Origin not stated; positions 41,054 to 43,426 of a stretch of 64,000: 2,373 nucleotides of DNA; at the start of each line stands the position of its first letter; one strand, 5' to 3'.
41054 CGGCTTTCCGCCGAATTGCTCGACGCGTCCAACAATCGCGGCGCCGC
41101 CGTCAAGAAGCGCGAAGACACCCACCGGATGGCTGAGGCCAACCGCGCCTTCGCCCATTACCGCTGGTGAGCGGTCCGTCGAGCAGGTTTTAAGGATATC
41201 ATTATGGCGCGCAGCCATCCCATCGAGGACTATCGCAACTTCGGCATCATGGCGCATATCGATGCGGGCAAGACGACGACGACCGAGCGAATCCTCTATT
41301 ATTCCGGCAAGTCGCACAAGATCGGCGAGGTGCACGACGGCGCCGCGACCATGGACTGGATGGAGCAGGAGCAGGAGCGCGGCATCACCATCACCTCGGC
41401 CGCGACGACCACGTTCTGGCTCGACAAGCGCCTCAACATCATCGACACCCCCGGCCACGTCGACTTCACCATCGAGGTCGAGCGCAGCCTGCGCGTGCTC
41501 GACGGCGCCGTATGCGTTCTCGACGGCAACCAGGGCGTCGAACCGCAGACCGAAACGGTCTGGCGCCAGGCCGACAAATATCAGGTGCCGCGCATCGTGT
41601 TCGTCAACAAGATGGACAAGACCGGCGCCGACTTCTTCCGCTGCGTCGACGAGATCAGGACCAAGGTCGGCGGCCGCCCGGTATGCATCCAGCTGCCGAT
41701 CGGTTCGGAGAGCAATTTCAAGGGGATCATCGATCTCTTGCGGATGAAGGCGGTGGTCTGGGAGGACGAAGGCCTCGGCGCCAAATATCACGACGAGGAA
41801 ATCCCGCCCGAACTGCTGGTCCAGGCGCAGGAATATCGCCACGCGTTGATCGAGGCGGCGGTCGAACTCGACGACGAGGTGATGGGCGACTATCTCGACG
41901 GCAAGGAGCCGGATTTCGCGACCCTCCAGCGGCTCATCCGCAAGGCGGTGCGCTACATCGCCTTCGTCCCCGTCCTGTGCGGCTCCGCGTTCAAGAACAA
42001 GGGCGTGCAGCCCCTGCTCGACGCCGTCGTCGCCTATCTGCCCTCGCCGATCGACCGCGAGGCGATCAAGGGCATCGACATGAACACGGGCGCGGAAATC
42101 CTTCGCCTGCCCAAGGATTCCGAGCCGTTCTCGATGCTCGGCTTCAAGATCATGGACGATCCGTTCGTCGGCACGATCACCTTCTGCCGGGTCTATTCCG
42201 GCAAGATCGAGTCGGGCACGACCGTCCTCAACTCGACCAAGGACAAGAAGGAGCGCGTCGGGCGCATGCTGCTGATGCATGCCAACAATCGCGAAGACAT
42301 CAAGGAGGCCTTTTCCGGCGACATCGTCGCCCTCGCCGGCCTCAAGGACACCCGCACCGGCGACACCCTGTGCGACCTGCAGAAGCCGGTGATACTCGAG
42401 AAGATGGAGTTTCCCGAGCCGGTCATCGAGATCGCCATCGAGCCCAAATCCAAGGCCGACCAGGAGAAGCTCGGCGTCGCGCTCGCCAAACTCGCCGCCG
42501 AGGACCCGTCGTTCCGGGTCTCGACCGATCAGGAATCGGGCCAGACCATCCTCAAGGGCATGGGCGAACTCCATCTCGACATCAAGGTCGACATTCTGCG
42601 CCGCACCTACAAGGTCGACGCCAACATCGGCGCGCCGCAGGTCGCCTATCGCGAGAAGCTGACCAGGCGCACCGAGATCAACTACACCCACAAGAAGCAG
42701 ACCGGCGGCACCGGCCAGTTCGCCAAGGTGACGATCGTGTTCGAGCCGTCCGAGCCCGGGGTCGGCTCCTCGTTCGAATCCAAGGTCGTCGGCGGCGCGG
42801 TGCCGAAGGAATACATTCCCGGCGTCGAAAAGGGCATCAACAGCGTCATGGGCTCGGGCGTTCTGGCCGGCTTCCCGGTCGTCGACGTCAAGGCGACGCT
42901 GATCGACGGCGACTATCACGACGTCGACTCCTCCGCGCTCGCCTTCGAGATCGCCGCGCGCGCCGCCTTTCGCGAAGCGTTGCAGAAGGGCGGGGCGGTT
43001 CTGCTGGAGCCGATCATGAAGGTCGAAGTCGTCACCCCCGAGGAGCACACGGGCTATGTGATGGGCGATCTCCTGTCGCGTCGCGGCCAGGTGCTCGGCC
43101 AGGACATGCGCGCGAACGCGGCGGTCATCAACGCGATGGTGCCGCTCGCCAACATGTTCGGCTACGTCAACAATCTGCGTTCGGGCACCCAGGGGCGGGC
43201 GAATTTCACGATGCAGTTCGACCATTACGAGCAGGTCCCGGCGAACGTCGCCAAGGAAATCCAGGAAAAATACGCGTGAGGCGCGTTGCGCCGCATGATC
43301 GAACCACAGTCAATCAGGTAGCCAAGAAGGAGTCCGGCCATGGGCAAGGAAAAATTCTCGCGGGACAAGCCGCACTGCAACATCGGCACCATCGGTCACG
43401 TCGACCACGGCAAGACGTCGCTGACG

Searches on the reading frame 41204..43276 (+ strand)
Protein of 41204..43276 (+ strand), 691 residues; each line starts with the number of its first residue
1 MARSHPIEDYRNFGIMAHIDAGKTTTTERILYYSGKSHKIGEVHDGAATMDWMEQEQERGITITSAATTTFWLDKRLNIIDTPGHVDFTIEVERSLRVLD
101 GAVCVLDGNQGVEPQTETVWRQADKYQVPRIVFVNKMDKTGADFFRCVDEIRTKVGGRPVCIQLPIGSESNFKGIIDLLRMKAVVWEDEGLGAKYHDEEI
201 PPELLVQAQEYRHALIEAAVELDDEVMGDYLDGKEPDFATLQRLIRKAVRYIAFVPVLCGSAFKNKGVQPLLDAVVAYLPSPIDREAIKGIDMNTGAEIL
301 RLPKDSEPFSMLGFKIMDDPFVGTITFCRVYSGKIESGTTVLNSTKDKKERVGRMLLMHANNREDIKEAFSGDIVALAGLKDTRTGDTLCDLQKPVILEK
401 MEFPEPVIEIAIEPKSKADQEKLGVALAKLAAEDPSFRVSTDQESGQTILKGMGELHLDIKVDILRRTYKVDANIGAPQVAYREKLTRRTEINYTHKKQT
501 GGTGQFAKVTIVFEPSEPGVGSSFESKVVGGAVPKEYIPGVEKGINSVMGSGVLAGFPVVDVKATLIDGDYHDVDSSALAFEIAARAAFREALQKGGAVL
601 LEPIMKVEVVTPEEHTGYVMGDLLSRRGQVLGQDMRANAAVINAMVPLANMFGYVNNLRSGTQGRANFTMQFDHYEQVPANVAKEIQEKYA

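Call 60: find_encoding_contigs(protein=window:41204-43276:+, flank=4000, max_places=10)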
Protein window:41204-43276:+ (691 aa): 4 contigs read that carry it; 3 places shown.
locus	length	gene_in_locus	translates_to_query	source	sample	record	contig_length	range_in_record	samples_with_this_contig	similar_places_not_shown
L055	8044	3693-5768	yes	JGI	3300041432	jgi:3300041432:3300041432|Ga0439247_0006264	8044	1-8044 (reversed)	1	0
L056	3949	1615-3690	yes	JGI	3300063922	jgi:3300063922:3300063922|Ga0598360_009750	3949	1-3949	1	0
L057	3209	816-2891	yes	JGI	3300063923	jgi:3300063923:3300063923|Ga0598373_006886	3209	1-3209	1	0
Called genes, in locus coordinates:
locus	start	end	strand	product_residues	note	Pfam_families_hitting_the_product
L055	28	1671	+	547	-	PF04998:RNA_pol_Rpb1_5, PF25917:BSH_RND (faint)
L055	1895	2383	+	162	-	-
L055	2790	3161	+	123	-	PF00164:Ribosom_S12_S23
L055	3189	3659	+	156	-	PF00177:Ribosomal_S7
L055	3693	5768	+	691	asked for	PF00009:GTP_EFTU, PF03144:GTP_EFTU_D2, PF22042:EF-G_D2, PF14492:EFG_III, PF03764:EFG_IV, PF00679:EFG_C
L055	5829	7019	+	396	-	PF00009:GTP_EFTU, PF03144:GTP_EFTU_D2, PF03143:GTP_EFTU_D3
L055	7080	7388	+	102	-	PF00338:Ribosomal_S10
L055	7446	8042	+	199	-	?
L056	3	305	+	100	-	?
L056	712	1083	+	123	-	PF00164:Ribosom_S12_S23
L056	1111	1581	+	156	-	PF00177:Ribosomal_S7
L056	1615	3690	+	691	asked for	PF00009:GTP_EFTU, PF03144:GTP_EFTU_D2, PF22042:EF-G_D2, PF14492:EFG_III, PF03764:EFG_IV, PF00679:EFG_C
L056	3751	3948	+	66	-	?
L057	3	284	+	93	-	?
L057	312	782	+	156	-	PF00177:Ribosomal_S7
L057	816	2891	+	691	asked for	PF00009:GTP_EFTU, PF03144:GTP_EFTU_D2, PF22042:EF-G_D2, PF14492:EFG_III, PF03764:EFG_IV, PF00679:EFG_C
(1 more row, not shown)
